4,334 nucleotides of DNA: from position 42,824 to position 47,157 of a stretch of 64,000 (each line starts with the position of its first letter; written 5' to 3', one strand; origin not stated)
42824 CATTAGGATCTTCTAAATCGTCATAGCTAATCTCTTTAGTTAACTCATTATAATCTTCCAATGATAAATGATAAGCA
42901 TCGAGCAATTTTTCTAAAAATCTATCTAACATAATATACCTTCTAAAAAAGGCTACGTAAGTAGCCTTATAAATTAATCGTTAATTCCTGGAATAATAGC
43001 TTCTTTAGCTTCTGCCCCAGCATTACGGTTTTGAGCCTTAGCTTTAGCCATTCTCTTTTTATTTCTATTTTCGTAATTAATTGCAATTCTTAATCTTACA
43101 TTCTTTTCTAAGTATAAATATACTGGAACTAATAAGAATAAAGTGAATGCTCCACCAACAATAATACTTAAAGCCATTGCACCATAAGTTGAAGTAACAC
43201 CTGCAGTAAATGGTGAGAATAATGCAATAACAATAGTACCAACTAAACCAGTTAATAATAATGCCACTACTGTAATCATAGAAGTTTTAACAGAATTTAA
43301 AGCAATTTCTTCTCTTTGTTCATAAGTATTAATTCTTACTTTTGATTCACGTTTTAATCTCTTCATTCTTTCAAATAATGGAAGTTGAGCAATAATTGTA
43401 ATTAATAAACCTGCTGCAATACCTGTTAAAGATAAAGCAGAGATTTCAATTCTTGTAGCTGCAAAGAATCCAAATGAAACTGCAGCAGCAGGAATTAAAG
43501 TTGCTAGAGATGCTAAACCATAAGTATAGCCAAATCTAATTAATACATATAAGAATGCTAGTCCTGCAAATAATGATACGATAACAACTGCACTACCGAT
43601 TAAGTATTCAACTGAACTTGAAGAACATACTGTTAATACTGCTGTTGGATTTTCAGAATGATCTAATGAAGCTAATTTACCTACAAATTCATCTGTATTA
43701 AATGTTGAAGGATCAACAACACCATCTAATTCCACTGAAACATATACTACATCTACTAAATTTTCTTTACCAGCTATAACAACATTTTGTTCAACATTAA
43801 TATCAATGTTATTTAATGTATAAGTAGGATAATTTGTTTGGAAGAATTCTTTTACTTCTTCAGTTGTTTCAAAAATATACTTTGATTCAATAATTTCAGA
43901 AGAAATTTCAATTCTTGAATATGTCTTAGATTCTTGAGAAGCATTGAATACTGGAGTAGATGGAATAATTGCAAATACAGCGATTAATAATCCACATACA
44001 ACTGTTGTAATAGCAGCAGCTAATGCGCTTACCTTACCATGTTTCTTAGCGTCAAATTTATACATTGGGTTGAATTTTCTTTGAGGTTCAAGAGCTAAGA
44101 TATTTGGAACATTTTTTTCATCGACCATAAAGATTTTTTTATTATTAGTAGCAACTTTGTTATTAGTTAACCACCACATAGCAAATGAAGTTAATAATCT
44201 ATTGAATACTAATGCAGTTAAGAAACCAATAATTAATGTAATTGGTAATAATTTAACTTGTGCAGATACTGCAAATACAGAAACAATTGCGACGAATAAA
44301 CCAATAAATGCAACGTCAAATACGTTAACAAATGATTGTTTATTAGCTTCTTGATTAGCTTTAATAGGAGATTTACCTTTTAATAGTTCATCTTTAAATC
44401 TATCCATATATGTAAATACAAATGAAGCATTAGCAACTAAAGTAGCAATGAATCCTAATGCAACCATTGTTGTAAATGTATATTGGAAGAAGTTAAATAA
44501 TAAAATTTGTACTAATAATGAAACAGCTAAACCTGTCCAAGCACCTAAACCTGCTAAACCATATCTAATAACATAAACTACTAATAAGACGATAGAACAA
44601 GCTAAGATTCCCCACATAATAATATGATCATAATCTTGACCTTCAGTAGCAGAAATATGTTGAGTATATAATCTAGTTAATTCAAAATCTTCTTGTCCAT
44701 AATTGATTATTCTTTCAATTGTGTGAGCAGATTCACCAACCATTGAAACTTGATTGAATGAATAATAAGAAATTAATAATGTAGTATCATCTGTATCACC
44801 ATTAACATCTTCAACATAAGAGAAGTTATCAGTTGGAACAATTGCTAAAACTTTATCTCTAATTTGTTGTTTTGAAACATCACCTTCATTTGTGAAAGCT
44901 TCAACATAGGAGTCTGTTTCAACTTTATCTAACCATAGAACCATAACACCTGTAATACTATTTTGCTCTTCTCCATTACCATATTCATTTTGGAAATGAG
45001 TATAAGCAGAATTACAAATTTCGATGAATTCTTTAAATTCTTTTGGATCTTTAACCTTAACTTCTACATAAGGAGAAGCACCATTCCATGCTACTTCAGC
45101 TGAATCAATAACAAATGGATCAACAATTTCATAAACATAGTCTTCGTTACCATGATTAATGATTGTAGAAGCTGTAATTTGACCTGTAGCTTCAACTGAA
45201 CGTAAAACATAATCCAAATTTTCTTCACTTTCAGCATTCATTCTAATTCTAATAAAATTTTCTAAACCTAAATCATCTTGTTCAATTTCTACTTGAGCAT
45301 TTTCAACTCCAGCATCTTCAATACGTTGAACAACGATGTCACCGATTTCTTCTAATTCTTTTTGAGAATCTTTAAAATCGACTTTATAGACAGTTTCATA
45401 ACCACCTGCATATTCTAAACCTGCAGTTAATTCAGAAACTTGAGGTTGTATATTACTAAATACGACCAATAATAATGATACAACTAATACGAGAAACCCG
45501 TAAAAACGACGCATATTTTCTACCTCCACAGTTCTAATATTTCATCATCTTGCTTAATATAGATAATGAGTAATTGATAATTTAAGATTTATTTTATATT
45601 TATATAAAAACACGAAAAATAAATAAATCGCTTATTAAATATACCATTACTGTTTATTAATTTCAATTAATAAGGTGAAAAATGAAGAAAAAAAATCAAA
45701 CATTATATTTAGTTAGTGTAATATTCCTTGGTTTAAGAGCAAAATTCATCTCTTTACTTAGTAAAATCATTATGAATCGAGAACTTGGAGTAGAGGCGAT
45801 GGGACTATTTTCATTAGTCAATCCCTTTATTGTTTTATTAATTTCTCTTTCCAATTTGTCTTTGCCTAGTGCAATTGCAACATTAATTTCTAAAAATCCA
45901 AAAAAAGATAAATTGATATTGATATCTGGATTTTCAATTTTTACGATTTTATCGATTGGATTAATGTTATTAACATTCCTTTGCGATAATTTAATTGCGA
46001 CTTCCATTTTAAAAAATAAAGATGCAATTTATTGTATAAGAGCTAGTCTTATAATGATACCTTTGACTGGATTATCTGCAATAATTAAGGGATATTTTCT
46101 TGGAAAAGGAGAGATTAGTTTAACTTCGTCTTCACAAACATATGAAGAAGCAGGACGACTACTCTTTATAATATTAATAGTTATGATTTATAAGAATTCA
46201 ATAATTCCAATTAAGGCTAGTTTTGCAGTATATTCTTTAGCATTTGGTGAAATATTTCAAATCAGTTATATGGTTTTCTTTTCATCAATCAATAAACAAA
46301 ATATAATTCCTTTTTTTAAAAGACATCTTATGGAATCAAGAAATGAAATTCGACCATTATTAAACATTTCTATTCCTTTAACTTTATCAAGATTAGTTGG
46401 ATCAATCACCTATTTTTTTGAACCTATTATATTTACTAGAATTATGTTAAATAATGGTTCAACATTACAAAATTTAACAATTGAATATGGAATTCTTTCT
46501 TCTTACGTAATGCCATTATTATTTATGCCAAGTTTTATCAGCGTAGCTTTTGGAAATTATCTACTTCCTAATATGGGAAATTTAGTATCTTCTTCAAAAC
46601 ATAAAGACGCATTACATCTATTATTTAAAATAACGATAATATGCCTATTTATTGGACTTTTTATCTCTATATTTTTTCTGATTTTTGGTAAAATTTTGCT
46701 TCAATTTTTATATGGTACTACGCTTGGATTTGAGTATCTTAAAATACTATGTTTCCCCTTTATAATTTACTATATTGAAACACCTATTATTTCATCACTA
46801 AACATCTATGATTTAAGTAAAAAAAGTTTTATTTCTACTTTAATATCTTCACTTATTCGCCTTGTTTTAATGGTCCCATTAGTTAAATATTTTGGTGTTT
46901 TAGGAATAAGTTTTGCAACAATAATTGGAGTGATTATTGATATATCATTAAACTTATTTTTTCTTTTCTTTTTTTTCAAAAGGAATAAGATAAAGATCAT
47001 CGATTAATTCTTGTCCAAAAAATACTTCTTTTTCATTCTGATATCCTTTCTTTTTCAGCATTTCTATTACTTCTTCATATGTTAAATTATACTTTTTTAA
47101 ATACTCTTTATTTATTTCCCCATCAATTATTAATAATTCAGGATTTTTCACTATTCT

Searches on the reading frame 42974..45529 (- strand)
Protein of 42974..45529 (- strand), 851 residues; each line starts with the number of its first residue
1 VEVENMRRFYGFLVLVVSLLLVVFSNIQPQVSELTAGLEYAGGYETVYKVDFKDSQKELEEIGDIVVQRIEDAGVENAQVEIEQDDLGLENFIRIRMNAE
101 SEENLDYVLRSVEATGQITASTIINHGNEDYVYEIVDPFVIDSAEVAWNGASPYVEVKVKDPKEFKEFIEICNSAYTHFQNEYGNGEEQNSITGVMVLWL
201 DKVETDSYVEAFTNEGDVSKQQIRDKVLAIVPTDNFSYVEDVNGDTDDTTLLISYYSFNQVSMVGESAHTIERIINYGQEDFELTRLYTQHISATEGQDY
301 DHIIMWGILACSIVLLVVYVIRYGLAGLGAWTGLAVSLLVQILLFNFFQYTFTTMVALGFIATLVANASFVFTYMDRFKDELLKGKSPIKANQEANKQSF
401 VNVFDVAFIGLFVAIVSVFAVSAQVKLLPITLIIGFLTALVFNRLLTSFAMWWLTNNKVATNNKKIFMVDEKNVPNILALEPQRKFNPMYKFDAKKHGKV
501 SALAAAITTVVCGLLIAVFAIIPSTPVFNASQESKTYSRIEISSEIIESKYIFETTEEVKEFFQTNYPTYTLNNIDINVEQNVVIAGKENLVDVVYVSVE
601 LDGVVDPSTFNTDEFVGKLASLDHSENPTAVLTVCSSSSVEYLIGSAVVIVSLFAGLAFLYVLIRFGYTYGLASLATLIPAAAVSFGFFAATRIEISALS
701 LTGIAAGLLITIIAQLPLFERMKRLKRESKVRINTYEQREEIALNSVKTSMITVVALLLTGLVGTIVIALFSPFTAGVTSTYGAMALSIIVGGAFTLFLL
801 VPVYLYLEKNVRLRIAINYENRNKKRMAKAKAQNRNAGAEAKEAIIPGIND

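Call 12: search_protein_families(library=pfam, proteins=[window:42974-45529:-], max_evalue=0.00001)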
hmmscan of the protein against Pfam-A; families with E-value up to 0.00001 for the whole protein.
window:42974-45529:- (851 aa): 0 families

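Call 47: search_protein_families(library=ncbifam, proteins=[window:42974-45529:-], max_evalue=0.00001)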
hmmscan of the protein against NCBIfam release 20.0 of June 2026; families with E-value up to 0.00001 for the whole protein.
window:42974-45529:- (851 aa): 13 families
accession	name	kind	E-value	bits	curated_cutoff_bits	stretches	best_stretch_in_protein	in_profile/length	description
NF046001.1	SecDF_plasm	equivalog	2.3e-58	198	500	1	263-851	313-878/878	protein translocase subunit SecDF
NF009581.0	PRK13024.1-1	equivalog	2.6e-32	111.8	1058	1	8-814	6-735/752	protein translocase subunit SecDF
NF009584.0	PRK13024.1-4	equivalog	1.6e-31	109.4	1171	1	8-816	6-739/759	protein translocase subunit SecDF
NF009582.0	PRK13024.1-2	equivalog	2.3e-30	105.3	723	1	267-811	300-828/859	protein translocase subunit SecDF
NF009583.0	PRK13024.1-3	subfamily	1.1e-19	70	721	1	266-822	243-748/755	protein translocase subunit SecDF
TIGR01129.1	secD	equivalog_domain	1.2e-18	67.5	244.4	1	38-446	3-392/397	protein translocase subunit SecD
TIGR00916.1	2A0604s01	subfamily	3.5e-15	56.2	148.6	2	263-440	49-227/231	SecD/SecF family protein translocase subunit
NF037998.2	RND_1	equivalog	1.5e-13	49.4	400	1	302-480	447-624/1237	protein translocase SecDF, variant type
TIGR00966.2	transloc_SecF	equivalog_domain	6.9e-13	48.7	160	0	13-115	9-104/279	protein translocase subunit SecF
NF011315.0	PRK14726.1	equivalog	3.8e-08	31.9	1249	1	267-458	337-529/855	protein translocase subunit SecDF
NF009585.0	PRK13024.1-5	equivalog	1.8e-07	29.6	1037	1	311-459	503-652/993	protein translocase subunit SecDF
NF009580.0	PRK13023.1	equivalog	6.2e-07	28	1153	1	228-457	227-452/775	protein translocase subunit SecDF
NF045752.1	MPN396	equivalog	4.5e-06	24.8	1100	1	307-468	504-667/969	MPN396 family protein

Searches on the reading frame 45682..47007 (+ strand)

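Call 47: search_protein_families(library=ncbifam, proteins=[window:45682-47007:+], max_evalue=0.00001)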
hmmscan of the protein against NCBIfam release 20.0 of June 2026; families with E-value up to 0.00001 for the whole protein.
window:45682-47007:+ (441 aa): 1 family
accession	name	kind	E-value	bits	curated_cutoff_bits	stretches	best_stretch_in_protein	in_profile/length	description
TIGR02900.1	spore_V_B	equivalog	1.3e-55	189.1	372.3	1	14-427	9-430/488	stage V sporulation protein B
